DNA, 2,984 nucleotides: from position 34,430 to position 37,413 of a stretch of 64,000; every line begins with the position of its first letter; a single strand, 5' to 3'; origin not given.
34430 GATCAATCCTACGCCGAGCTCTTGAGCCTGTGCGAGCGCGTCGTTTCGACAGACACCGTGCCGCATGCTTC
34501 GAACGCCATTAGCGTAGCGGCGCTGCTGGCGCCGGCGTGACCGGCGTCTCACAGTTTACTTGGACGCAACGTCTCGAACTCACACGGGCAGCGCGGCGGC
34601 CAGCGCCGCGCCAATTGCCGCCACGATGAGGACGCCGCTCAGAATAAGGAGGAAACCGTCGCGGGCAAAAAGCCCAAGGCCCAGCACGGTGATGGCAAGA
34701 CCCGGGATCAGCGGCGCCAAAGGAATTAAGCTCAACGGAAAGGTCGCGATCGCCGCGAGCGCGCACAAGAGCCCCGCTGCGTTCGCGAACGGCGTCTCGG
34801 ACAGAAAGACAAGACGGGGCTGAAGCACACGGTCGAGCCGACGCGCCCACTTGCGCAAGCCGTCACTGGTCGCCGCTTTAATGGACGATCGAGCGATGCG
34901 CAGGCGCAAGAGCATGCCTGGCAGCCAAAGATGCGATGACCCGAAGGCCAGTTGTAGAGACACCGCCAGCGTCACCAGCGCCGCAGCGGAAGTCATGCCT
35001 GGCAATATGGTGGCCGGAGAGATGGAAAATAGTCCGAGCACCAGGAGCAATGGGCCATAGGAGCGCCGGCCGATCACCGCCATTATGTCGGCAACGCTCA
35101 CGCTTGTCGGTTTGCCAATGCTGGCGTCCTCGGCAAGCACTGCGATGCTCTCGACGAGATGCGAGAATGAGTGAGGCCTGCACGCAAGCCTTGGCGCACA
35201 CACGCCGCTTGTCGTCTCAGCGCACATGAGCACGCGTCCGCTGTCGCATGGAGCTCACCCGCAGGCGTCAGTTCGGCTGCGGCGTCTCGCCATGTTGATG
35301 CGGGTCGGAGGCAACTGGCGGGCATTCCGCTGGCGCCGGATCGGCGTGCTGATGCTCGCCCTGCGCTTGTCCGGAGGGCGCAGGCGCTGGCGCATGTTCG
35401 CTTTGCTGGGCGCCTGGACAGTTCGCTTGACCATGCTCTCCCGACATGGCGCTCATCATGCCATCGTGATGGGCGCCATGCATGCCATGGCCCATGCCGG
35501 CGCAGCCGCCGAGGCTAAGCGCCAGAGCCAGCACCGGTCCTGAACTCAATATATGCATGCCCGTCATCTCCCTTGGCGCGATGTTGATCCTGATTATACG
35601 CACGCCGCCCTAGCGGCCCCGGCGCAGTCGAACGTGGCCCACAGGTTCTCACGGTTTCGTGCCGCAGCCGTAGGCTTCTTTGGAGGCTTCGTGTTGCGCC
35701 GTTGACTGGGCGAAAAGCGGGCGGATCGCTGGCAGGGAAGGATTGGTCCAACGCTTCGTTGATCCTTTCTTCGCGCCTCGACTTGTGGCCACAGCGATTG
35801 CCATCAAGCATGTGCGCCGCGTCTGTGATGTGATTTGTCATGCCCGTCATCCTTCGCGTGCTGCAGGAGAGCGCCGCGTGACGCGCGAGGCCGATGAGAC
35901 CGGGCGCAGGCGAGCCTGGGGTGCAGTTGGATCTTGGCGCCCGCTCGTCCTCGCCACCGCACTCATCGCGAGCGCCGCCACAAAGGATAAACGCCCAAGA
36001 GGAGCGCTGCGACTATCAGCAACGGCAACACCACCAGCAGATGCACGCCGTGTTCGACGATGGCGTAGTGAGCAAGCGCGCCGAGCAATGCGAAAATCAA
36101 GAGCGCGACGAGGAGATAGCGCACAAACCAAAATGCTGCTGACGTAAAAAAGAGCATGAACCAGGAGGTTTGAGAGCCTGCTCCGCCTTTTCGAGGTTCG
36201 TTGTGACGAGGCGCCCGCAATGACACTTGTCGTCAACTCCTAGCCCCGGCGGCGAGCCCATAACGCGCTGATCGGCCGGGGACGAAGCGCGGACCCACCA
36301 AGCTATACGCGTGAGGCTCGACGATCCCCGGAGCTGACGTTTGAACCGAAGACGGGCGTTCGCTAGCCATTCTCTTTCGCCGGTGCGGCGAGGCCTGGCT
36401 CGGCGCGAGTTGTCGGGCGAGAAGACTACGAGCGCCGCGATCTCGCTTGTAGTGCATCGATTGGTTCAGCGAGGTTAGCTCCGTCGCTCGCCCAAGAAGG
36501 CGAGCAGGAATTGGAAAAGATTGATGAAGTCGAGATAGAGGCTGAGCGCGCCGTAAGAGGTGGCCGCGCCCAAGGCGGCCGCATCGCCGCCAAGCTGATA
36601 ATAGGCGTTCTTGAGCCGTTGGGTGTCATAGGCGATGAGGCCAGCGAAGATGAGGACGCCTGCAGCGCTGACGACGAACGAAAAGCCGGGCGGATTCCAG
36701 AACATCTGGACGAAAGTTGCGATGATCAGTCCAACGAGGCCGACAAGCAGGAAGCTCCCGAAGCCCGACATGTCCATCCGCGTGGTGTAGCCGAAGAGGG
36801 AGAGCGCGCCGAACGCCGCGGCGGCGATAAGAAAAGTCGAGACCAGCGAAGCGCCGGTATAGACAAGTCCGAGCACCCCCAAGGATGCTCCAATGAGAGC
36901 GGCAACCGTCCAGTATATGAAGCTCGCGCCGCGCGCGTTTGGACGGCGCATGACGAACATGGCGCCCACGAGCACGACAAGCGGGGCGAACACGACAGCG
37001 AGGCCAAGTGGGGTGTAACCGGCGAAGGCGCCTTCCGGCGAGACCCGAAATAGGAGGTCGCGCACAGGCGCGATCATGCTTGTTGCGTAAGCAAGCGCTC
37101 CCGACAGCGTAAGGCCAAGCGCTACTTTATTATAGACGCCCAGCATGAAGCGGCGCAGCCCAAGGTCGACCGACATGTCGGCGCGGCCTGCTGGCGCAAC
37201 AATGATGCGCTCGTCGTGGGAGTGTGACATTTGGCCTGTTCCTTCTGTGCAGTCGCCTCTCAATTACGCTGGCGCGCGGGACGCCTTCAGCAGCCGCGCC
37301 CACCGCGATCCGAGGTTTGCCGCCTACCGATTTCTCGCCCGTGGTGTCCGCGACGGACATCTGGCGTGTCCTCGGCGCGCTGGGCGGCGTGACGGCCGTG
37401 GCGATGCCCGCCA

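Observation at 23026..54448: Three homologous ~70-72 nt hairpin elements at the predicted +1 of ECF promoters: candidate new structured RNA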

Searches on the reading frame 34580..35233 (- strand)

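Call 41: search_protein_families(library=pfam, proteins=[window:34580-35233:-], max_evalue=0.001)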
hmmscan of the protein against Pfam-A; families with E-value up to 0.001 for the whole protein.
window:34580-35233:- (217 aa): 1 family
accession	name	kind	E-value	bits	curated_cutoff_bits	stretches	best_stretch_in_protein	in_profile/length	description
PF06055.17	ExoD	-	2.2e-37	128.6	23.8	1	39-208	11-176/180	Exopolysaccharide synthesis, ExoD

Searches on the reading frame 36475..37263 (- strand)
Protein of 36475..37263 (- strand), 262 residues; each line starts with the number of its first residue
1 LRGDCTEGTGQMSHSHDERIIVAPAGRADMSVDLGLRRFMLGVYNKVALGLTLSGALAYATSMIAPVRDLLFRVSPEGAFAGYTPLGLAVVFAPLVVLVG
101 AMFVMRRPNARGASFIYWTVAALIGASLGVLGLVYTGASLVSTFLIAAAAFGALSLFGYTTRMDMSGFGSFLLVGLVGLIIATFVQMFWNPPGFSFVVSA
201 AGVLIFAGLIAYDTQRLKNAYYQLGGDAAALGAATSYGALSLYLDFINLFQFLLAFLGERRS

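Call 41: search_protein_families(library=pfam, proteins=[window:36475-37263:-], max_evalue=0.001)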
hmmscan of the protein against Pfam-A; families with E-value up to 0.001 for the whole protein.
window:36475-37263:- (262 aa): 1 family
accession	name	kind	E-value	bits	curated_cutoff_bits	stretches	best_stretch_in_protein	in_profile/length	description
PF01027.25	Bax1-I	-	3.8e-52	177.5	34.1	1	37-257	1-207/207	Inhibitor of apoptosis-promoting Bax1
